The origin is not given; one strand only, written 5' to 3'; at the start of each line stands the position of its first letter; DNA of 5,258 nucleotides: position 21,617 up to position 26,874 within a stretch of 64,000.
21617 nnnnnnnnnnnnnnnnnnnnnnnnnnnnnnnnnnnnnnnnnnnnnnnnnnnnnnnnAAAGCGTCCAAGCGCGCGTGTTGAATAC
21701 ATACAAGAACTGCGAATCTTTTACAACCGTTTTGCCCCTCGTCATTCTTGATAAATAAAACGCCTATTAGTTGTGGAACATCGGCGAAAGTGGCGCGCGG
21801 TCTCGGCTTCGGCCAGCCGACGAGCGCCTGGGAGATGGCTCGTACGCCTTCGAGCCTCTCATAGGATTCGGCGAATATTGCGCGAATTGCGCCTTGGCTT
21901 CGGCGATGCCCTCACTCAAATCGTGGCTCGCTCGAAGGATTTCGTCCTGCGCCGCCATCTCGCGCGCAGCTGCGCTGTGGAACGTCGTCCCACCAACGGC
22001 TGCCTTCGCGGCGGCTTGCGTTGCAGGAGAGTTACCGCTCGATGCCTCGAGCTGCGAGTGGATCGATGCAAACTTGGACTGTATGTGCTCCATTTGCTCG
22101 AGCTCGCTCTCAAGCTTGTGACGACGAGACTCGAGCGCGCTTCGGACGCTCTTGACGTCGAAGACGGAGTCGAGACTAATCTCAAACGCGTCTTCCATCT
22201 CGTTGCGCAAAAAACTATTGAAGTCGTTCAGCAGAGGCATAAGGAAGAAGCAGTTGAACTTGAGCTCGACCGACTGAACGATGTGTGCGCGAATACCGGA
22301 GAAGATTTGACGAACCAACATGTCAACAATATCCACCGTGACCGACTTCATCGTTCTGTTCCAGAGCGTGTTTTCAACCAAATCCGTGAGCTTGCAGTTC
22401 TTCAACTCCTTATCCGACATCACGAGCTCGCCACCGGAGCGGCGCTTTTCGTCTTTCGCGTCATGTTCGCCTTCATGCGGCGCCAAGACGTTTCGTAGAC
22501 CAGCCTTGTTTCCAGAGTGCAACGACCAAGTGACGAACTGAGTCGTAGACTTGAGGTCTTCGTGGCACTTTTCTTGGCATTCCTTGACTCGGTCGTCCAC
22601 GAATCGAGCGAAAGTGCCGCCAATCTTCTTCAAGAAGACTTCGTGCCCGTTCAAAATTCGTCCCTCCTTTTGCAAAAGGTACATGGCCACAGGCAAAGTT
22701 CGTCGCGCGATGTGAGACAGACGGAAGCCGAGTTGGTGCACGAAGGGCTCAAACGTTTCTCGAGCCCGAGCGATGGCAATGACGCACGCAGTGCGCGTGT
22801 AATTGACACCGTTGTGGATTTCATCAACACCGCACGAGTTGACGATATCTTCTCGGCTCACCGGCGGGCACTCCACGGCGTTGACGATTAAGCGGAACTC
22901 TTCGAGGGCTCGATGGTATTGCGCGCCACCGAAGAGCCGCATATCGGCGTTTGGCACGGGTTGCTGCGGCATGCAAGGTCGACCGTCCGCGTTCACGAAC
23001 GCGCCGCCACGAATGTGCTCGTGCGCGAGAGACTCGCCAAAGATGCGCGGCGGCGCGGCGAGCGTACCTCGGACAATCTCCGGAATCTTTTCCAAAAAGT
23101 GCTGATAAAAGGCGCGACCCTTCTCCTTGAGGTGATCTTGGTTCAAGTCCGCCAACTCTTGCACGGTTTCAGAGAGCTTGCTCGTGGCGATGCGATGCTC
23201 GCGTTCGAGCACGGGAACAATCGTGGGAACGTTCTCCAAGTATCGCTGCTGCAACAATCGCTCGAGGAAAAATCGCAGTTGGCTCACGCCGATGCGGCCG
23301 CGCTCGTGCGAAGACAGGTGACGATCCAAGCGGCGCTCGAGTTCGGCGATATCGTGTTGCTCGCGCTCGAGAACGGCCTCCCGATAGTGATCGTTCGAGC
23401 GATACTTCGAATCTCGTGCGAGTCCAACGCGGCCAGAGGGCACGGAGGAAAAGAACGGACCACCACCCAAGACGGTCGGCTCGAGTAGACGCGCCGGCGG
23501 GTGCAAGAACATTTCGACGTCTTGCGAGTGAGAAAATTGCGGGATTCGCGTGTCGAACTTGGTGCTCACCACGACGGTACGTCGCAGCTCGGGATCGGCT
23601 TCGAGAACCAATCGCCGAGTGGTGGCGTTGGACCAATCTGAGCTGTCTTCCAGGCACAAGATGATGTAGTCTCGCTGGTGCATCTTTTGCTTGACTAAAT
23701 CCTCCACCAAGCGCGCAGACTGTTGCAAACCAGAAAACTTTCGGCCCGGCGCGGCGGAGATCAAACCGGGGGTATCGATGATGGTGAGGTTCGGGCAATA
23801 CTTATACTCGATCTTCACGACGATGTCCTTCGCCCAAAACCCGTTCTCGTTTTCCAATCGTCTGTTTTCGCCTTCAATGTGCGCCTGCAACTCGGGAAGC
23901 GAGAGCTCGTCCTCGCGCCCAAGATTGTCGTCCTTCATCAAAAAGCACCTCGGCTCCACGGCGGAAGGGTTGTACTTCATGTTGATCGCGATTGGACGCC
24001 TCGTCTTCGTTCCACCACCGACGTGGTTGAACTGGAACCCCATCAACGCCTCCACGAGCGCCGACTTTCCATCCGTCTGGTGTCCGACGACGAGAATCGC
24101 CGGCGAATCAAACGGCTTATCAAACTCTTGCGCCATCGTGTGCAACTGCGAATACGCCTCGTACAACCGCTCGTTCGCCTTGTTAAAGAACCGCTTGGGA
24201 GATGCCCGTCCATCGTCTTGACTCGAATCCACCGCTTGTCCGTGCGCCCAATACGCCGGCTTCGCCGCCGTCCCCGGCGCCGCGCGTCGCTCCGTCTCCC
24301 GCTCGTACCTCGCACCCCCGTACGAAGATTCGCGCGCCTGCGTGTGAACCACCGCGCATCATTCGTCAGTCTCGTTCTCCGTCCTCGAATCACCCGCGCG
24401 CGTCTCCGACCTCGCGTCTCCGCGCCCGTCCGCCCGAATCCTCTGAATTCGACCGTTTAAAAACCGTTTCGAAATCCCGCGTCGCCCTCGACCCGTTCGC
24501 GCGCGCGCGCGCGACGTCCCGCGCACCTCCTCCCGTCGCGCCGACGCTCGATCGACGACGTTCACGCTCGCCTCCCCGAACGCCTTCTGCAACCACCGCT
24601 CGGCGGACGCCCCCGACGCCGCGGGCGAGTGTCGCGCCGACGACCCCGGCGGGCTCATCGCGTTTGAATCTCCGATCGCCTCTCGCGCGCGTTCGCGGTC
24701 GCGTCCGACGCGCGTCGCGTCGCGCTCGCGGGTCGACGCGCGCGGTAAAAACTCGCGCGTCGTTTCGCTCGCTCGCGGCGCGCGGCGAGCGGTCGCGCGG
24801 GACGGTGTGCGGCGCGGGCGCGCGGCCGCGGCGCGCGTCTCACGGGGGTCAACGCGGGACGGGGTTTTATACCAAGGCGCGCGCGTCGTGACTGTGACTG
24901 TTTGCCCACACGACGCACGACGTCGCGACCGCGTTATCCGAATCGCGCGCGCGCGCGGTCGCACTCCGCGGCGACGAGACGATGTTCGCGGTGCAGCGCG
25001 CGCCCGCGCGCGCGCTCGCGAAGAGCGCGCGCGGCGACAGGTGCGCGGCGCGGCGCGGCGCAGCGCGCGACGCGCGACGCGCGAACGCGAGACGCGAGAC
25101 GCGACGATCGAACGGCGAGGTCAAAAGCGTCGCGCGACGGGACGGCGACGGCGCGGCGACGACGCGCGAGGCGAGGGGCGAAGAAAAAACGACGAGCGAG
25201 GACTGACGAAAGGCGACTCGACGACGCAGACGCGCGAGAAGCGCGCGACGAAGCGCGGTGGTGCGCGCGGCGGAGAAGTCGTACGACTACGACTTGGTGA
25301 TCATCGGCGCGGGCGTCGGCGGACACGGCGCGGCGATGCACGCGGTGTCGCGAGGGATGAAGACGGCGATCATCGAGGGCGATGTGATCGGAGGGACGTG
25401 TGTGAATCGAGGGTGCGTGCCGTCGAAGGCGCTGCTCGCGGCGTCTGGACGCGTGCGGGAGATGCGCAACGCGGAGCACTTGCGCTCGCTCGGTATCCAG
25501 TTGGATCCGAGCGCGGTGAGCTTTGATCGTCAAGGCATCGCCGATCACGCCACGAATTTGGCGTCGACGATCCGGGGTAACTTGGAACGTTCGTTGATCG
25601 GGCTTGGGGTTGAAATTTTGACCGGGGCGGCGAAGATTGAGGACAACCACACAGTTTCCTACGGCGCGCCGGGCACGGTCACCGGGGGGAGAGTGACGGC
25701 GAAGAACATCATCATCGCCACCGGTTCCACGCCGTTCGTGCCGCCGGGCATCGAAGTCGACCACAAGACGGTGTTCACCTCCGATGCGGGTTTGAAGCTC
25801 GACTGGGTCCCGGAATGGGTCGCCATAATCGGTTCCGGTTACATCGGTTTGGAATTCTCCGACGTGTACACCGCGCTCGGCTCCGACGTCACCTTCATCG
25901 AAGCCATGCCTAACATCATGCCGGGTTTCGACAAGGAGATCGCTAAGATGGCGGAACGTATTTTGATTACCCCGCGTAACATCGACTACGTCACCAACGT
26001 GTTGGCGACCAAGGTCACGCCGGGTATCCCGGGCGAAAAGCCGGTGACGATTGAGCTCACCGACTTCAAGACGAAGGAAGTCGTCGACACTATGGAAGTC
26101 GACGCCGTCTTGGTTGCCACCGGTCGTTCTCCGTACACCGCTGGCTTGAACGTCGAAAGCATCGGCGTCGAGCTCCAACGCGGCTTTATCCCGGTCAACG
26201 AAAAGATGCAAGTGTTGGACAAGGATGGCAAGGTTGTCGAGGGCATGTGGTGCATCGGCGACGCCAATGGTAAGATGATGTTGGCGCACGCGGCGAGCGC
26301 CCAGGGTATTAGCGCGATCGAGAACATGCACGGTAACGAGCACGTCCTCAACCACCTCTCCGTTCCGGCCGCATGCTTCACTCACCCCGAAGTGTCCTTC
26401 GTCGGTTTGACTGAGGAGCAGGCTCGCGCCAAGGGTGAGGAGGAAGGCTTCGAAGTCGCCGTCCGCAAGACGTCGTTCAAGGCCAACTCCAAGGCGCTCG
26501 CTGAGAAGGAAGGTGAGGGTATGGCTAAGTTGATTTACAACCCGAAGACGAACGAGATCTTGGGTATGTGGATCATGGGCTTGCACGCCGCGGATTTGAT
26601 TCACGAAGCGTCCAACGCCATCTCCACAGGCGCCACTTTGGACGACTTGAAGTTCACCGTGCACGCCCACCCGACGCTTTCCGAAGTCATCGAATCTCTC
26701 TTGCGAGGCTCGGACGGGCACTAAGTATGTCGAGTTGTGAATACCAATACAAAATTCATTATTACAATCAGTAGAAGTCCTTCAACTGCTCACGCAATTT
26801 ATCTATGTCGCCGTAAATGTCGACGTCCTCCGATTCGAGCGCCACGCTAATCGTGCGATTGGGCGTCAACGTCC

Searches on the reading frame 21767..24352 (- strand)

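Call 24: search_protein_families(library=pfam, proteins=[window:21767-24352:-], max_evalue=0.001)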
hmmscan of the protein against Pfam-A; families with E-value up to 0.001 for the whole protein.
window:21767-24352:- (861 aa): 1 family
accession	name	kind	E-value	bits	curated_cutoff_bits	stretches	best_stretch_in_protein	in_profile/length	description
PF00350.29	Dynamin_N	-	2.7e-31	109.3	27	1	86-265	1-167/168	Dynamin family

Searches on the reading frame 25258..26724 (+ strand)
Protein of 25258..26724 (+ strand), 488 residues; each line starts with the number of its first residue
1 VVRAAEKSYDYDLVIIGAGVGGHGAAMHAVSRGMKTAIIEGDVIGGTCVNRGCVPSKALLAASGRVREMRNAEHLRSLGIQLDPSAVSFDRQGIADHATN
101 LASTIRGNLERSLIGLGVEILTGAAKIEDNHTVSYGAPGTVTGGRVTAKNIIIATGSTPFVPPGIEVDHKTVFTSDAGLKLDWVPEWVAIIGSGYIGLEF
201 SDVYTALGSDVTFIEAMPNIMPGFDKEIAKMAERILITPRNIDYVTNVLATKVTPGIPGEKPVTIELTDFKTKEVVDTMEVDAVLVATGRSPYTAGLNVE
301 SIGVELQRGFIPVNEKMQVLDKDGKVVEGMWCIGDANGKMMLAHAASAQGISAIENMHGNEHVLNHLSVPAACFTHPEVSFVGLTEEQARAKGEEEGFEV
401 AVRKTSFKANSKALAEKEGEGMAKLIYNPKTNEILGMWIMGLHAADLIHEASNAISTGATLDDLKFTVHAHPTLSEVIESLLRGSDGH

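Call 24: search_protein_families(library=pfam, proteins=[window:25258-26724:+], max_evalue=0.001)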
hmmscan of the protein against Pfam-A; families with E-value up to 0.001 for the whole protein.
window:25258-26724:+ (488 aa): 9 families
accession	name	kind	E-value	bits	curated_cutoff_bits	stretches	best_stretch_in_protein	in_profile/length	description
PF07992.20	Pyr_redox_2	-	1.1e-60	206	26.1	1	11-350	1-291/291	Pyridine nucleotide-disulphide oxidoreductase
PF02852.28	Pyr_redox_dim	-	1.1e-32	113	25.3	1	369-479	1-107/110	Pyridine nucleotide-disulphide oxidoreductase, dimerisation domain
PF00070.33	Pyr_redox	-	1.1e-16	61.6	22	1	188-254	2-67/82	Pyridine nucleotide-disulphide oxidoreductase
PF00890.30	FAD_binding_2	-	1.6e-05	24.8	20.4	0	311-340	373-403/414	FAD binding domain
PF01134.28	GIDA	-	1.9e-05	24.3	22.1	1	12-157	1-150/391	Glucose inhibited division protein A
PF12831.13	FAD_oxidored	-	3.8e-05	23.6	27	1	12-60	1-50/416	FAD dependent oxidoreductase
PF13434.12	Lys_Orn_oxgnase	-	4.5e-05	23.2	21.3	1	142-206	142-210/339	L-lysine 6-monooxygenase/L-ornithine 5-monooxygenase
PF02737.24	3HCDH_N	-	0.00029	21.2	22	0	188-234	2-48/180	3-hydroxyacyl-CoA dehydrogenase, NAD binding domain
PF01946.23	Thi4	-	0.00067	19.4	26.2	0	10-85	17-87/235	Thi4 family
